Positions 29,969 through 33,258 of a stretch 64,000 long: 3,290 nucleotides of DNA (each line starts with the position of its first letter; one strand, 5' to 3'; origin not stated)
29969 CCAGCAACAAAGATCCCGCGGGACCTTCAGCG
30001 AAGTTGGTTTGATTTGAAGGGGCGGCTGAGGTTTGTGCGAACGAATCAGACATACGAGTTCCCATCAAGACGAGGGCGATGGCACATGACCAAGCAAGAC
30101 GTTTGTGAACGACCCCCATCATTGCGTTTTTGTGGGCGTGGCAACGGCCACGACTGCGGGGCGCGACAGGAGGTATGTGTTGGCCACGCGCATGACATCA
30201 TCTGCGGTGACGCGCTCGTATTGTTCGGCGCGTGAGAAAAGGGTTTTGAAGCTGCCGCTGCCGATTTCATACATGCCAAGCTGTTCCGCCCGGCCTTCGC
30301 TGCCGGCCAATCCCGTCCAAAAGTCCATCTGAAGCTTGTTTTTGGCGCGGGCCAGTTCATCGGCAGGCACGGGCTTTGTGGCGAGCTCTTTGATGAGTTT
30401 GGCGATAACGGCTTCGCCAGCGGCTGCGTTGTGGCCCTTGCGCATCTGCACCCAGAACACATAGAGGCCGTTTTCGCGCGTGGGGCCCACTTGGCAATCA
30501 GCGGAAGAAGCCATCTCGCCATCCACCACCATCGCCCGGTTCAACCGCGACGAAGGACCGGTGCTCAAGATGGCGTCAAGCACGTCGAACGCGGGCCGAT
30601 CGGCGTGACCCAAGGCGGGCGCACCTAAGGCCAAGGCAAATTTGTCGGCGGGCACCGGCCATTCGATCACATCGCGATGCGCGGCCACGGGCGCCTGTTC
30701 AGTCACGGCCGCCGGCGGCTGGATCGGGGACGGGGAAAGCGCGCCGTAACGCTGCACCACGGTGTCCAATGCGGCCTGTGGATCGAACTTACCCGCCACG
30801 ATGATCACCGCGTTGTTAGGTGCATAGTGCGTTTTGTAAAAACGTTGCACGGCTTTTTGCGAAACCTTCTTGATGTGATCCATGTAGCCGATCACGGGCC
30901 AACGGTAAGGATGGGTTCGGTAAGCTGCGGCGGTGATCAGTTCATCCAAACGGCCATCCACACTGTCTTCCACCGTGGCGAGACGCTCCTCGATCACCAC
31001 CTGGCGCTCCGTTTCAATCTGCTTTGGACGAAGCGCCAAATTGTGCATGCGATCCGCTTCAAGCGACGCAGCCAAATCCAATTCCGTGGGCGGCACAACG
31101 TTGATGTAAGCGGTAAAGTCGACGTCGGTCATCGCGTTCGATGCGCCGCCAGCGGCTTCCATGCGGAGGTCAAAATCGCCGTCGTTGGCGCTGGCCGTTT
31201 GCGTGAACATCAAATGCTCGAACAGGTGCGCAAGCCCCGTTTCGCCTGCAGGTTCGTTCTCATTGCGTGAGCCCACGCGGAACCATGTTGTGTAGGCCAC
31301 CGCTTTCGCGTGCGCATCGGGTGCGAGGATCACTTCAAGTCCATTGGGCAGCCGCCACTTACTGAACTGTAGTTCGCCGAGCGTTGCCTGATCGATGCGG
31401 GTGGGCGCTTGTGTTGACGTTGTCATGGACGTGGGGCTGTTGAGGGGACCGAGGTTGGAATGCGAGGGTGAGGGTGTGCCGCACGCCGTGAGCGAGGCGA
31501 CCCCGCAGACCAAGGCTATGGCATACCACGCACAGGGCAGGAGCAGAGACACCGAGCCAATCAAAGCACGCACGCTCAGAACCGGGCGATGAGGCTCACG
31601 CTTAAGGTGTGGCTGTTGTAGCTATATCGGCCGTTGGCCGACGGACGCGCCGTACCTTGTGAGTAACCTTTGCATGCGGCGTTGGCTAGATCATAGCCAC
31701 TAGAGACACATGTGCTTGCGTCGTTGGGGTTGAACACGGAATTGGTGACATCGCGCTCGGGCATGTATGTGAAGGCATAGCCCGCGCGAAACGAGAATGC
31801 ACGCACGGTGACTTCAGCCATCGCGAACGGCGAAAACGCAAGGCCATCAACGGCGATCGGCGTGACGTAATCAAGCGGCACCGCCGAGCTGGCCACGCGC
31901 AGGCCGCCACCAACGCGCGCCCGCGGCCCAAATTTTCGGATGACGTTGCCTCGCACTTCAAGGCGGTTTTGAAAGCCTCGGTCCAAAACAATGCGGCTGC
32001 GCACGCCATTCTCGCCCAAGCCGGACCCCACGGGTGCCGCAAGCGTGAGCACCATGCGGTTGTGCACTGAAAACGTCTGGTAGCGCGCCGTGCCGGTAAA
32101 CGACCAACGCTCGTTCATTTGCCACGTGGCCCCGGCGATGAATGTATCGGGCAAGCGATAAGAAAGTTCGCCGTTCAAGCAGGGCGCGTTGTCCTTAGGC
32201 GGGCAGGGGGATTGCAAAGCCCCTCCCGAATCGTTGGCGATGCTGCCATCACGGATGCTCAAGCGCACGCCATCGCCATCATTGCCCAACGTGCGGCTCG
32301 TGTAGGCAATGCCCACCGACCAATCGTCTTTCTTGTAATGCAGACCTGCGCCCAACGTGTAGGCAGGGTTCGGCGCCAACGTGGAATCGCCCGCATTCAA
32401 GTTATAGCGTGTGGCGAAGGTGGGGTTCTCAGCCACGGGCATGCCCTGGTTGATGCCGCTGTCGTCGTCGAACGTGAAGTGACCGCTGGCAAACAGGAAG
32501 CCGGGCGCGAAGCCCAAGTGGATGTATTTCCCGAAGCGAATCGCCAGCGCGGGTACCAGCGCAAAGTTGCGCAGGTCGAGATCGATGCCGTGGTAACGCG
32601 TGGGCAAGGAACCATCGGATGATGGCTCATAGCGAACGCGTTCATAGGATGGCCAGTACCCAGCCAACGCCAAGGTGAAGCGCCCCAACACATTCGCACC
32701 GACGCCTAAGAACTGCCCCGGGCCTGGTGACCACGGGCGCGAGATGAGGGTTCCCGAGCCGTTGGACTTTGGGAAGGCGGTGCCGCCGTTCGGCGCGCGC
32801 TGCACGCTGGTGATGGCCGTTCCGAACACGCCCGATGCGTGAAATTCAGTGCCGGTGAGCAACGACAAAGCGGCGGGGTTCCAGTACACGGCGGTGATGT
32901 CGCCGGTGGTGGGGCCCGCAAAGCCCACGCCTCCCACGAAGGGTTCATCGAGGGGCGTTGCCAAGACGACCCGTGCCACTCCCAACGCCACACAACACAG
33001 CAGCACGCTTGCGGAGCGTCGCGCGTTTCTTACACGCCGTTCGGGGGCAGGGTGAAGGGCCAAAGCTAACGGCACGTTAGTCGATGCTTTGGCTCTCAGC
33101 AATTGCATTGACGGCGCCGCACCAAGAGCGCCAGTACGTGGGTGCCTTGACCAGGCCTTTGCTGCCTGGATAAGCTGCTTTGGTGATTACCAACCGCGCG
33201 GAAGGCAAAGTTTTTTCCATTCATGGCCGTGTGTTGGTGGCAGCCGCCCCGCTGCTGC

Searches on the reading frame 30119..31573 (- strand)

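Call 39: search_protein_families(library=pfam, proteins=[window:30119-31573:-], max_evalue=0.0001)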
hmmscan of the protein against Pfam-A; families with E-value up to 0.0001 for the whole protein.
window:30119-31573:- (484 aa): 2 families
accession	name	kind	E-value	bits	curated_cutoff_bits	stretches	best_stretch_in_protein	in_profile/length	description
PF05193.26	Peptidase_M16_C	-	2.4e-23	83.4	23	1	237-414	2-181/181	Peptidase M16 inactive domain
PF00675.25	Peptidase_M16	-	9.4e-23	81.2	22.3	1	81-227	2-145/149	Insulinase (Peptidase family M16)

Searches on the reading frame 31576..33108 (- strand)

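Call 39: search_protein_families(library=pfam, proteins=[window:31576-33108:-], max_evalue=0.0001)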
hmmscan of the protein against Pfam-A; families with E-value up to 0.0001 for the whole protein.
window:31576-33108:- (510 aa): 1 family
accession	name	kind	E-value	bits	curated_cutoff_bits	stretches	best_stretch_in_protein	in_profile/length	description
PF03349.22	Toluene_X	-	8.5e-17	61.2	29.7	1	63-357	27-301/421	Outer membrane protein transport protein (OMPP1/FadL/TodX)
